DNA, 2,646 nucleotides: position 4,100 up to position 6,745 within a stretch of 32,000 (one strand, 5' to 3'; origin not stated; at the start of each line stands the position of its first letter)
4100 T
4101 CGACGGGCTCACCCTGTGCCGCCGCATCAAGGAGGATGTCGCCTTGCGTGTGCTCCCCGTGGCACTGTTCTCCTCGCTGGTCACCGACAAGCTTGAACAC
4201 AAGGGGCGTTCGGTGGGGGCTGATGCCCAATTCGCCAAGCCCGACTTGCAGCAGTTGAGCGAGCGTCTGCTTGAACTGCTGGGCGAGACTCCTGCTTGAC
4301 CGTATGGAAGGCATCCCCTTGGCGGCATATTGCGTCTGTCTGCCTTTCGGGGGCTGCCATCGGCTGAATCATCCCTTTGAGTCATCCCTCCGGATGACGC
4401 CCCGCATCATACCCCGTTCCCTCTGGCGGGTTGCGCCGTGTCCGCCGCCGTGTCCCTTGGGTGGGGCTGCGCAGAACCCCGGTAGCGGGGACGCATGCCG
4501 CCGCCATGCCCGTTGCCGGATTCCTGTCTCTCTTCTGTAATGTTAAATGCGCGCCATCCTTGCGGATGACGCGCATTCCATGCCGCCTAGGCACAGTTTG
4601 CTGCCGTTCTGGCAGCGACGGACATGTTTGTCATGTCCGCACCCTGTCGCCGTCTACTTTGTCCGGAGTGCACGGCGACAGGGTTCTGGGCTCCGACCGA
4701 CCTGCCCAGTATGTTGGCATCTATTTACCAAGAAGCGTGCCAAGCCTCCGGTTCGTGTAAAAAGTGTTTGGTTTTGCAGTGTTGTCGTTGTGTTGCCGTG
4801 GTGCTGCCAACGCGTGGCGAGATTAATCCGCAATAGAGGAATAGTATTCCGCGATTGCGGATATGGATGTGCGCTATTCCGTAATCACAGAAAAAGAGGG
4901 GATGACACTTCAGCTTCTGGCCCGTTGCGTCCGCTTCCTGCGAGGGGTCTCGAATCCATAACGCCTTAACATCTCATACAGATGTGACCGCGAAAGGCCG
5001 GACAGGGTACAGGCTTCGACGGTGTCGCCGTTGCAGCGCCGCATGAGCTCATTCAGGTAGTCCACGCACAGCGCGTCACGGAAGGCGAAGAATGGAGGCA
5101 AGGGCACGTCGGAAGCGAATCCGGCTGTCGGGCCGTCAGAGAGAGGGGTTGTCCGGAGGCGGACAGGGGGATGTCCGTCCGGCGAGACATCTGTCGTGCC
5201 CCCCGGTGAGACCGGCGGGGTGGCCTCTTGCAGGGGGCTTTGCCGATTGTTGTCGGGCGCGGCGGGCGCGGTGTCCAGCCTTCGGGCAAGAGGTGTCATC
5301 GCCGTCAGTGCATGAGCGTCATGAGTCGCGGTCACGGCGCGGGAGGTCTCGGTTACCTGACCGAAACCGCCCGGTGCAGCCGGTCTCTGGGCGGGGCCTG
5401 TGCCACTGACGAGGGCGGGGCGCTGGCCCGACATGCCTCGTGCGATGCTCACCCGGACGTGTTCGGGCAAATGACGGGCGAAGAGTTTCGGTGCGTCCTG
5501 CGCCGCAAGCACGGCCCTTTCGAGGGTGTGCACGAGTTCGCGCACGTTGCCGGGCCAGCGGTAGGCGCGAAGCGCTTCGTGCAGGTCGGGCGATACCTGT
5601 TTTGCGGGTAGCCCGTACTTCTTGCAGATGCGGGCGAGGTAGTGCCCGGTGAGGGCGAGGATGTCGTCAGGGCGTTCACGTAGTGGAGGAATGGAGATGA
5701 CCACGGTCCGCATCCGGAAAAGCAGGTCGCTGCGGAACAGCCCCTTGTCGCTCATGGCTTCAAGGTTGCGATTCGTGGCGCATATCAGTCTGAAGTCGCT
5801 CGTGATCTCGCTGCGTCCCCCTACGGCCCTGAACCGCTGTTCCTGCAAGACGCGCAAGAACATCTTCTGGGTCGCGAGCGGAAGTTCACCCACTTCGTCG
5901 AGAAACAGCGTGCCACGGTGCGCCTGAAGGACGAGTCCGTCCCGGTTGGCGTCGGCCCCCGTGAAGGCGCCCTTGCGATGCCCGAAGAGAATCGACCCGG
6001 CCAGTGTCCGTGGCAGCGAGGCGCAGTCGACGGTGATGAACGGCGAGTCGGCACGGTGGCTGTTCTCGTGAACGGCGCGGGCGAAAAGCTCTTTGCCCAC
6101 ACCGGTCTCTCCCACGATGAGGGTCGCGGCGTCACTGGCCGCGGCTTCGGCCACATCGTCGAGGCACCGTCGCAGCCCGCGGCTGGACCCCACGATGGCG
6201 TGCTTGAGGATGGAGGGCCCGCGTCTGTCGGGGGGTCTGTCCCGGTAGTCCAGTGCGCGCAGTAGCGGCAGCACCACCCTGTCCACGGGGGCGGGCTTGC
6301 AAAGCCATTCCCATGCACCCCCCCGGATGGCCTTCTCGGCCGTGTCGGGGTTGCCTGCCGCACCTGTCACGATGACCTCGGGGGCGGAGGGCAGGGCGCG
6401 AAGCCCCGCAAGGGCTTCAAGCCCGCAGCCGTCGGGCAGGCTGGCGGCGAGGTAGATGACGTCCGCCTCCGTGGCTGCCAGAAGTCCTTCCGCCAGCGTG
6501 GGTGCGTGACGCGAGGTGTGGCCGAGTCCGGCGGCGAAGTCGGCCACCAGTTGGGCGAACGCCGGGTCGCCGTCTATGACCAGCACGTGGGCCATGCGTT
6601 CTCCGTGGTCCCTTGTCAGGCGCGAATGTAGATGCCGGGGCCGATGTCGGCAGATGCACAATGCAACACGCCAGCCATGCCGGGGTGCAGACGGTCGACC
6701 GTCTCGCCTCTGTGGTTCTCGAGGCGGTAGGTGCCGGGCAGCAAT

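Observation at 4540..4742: Second structured RNA candidate downstream of the other sigma-54 activator: five consecutive perfect hairpins behind a near-consensus -24/-12 element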

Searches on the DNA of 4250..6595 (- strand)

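Call 7: search_rna_families(source=window, start=4250, end=4950, threshold=evalue, max_evalue=10)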
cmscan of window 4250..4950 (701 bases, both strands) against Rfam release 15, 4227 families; matches with E-value up to 10: 5.
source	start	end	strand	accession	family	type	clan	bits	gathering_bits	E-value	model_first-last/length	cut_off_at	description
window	4863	4889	+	RF01114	TMV_UPD-PK1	Cis-reg;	-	19.2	33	0.45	1-22/22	no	Pseudoknot of upstream pseudoknot domain (UPD) of the 3'UTR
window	4643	4682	+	RF03736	mir-3130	Gene; miRNA;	-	18.5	95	1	1-75/75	no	mir-3130 microRNA precursor family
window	4567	4611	+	RF01804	Lambda_thermo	Cis-reg; thermoregulator;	-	16.1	50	1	1-59/59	no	Lambda phage CIII thermoregulator element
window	4627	4700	+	RF03976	MIR898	Gene; miRNA;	-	14.6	75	4.8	1-154/154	no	MIR898 microRNA precursor family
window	4788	4880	-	RF02047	Sphinx_2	Gene; lncRNA;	-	12.5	34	9.2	67-158/158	no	Sphinx conserved region 2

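Call 64: search_with_rna_model(model_id=R1, sources=[L001, L002, L003, L004, L005, L006, L007, L008, L009, L010, L011, L012, L013, L014, L015, L016, L017, L018, L019, L020, L021, L022, L023, L024, L025, L026, L027, L028, L029, L030, L031, L032, L033, L034, L035, L036, L037, L038, L039, L040, L041, L042, L043, L044, L045, L046, L047, L048, L049, L050, L051, L052, L053, L054, L055, L056, L057, L058, L059, L060, L061, L062, L063, L064, L065, L066, L067, L068, L069, L070, L071, L072, L073, L074, L075, L076, L077, L078, L079, L080, L081, L082, L083, L084, L085, L086, L087, L088, L089, L090, L091, L092, L093, L094, L135, L136, L137, L138], max_evalue=1)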
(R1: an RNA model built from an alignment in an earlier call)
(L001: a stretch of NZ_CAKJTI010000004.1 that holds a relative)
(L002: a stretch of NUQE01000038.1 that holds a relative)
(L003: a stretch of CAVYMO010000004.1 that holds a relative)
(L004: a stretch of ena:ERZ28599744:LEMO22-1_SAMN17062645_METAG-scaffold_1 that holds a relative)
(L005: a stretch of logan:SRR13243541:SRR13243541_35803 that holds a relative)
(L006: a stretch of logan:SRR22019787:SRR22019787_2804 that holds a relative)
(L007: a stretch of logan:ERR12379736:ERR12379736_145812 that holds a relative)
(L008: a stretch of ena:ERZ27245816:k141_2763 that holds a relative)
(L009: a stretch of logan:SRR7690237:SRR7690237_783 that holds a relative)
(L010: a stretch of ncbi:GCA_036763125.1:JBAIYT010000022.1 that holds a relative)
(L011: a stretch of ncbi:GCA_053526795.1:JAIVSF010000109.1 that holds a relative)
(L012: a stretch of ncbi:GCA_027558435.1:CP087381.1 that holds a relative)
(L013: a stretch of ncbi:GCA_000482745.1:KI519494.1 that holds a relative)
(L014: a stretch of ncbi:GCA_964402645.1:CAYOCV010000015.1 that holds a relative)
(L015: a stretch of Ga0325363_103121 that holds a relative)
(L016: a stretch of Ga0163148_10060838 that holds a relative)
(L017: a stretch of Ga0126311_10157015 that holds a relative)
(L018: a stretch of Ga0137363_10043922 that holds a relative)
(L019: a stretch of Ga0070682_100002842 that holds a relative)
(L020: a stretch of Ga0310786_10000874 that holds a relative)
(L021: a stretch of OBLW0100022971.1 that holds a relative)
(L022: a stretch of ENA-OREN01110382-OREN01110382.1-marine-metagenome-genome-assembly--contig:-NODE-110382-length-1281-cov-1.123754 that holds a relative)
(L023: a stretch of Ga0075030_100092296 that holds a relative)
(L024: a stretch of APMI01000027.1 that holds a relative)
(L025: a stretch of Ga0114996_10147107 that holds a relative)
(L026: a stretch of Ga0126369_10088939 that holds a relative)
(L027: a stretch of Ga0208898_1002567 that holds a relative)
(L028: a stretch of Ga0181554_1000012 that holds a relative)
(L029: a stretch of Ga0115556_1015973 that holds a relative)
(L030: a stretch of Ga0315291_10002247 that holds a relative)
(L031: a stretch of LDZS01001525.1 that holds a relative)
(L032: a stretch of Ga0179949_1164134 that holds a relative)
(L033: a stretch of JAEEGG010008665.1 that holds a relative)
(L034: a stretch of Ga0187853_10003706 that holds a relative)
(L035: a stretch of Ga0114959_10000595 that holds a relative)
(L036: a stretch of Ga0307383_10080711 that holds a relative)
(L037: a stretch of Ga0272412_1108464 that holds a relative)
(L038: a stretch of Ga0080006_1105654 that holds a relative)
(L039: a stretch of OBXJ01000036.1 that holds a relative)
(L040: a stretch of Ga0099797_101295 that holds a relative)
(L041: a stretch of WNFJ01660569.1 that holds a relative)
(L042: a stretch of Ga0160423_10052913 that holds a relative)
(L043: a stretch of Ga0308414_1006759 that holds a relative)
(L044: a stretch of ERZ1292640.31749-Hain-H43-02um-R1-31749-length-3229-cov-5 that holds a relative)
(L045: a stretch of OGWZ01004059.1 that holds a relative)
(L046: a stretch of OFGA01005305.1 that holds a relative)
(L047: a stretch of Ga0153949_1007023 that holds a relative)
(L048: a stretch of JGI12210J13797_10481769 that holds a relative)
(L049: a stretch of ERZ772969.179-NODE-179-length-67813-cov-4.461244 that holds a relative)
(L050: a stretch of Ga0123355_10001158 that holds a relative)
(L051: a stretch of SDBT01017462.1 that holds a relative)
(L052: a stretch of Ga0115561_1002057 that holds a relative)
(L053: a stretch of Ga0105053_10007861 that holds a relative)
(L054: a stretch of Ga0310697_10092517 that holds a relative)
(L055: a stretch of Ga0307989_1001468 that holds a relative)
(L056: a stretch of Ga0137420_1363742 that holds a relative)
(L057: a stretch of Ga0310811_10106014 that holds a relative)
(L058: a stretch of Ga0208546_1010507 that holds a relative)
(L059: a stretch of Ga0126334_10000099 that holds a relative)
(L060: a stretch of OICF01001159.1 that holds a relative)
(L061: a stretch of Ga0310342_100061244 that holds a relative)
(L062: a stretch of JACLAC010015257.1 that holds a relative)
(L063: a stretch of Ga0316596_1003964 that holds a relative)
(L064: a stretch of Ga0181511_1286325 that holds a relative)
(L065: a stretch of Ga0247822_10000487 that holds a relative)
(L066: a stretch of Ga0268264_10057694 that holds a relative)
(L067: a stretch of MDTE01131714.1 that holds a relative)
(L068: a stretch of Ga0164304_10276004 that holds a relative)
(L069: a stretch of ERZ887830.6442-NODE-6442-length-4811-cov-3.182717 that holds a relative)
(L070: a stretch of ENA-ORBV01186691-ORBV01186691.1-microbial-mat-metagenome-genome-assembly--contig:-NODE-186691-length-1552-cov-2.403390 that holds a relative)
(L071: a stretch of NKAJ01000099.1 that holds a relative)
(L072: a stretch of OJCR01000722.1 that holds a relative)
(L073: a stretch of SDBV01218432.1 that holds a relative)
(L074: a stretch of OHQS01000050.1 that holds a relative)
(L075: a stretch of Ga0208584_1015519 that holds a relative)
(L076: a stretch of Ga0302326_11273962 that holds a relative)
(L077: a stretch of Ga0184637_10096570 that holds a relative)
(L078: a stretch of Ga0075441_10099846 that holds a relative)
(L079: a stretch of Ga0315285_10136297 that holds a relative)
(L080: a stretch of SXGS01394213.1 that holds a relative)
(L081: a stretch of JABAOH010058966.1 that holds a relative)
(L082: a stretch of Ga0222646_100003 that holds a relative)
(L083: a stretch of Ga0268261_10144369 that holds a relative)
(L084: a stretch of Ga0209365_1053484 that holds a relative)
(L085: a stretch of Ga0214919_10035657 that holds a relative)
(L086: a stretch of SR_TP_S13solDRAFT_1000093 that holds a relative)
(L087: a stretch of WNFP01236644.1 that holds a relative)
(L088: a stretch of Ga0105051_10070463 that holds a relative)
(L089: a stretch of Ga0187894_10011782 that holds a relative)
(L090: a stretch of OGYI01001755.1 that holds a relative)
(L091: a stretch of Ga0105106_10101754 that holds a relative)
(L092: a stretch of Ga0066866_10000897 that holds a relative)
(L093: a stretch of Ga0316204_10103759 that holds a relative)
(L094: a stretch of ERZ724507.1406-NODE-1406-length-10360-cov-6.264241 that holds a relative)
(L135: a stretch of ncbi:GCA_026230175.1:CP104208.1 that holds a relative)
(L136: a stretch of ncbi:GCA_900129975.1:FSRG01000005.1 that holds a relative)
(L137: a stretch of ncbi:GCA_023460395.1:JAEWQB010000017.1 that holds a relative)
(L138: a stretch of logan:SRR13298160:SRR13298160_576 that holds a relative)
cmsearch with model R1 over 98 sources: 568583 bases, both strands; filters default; matches with E-value up to 1: 19.
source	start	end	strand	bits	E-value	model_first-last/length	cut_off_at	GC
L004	4874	4955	+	39.3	3.3e-08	1-97/97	no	0.63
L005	2153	2234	+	39.3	3.3e-08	1-97/97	no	0.63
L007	4810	4890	+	36.2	2.5e-07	1-97/97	no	0.64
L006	4810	4890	+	36.2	2.5e-07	1-97/97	no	0.64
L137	4521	4603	+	35.7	3.4e-07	1-97/97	no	0.59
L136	4901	4985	+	35.4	4.2e-07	1-97/97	no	0.47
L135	4919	5000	+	32.4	2.8e-06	1-97/97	no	0.57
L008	5194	5268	+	29.7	1.7e-05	1-97/97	no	0.68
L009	5194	5268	+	29.7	1.7e-05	1-97/97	no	0.68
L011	5012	5086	+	29.3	2.2e-05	1-97/97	no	0.68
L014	5192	5267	+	28.6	3.5e-05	1-97/97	no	0.7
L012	4910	4992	+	27.9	5.4e-05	1-97/97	no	0.54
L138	4419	4501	+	26.8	0.00011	1-97/97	no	0.54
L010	5170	5244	+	26.1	0.00017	1-97/97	no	0.68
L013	4936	5017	+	19.6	0.011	1-97/97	no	0.62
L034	3501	3590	-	16.8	0.069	1-97/97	no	0.63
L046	6542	6636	+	16.7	0.075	1-97/97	no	0.63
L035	4061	4137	+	13.6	0.55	1-97/97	no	0.77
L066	920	1000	+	12.8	0.94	1-97/97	no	0.64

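Call 67: search_rna_families(sources=[L004, L006, L008, L010, L012, L013, L135, L136, L137, L138], threshold=gathering)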
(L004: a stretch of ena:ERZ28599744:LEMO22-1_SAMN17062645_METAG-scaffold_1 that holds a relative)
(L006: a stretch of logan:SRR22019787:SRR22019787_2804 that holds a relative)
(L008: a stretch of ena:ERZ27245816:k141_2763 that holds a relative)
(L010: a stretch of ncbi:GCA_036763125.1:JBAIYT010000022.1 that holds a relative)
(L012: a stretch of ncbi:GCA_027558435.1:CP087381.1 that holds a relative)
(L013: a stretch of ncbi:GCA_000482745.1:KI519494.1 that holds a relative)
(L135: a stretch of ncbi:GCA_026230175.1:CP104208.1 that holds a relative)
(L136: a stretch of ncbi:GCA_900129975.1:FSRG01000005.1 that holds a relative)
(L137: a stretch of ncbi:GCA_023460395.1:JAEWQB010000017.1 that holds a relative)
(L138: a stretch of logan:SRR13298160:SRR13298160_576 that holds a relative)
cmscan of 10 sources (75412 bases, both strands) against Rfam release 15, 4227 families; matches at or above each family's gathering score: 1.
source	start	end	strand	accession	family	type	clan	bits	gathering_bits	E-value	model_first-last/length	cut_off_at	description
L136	6328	6504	+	RF00174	Cobalamin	Cis-reg; riboswitch;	CL00101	91.7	31.5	2.4e-21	1-189/189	no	Cobalamin riboswitch aptamer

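Call 68: search_rna_families(source=L136, start=4850, end=5100, threshold=evalue, max_evalue=10)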
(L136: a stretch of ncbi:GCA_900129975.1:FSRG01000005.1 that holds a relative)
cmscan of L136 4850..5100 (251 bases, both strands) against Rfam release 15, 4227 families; matches with E-value up to 10: 6.
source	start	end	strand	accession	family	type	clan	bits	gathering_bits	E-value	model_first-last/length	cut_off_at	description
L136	5006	5068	+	RF02871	ncS54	Gene; sRNA;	-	21.5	43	0.0084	1-79/79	no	Burkholderia sRNA 54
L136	4983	5069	+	RF02869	ncS025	Gene; sRNA;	-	19.6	46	0.2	1-85/85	no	Burkholderia sRNA 25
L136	4936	4987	+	RF04341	Plastid-psbJ-5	Cis-reg;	CL00152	15.8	53.1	2.8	1-59/59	no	Plastid-psbJ-5 3UTR RNA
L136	4850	4883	+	RF01659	ceN86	Gene; snRNA; snoRNA; CD-box;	-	13.1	40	6.8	90-124/124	5'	Caenorhabditis snoRNA ceN86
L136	4908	4951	+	RF01792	eiav_FSE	Cis-reg; frameshift_element;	-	12.1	40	1.8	1-35/35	no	ribosomal frameshift site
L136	4899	5004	+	RF02937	Clostridiales-2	Gene; sRNA;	-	10.7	58.6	8.7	1-82/82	no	Clostridiales-2 RNA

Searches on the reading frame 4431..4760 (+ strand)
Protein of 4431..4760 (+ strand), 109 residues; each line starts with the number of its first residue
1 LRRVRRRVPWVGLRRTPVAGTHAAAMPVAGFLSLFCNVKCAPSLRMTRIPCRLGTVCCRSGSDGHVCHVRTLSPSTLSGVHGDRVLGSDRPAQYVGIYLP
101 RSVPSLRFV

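Call 8: search_protein_families(library=pfam, proteins=[window:4431-4760:+])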
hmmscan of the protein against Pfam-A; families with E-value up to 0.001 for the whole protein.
window:4431-4760:+ (109 aa): 0 families
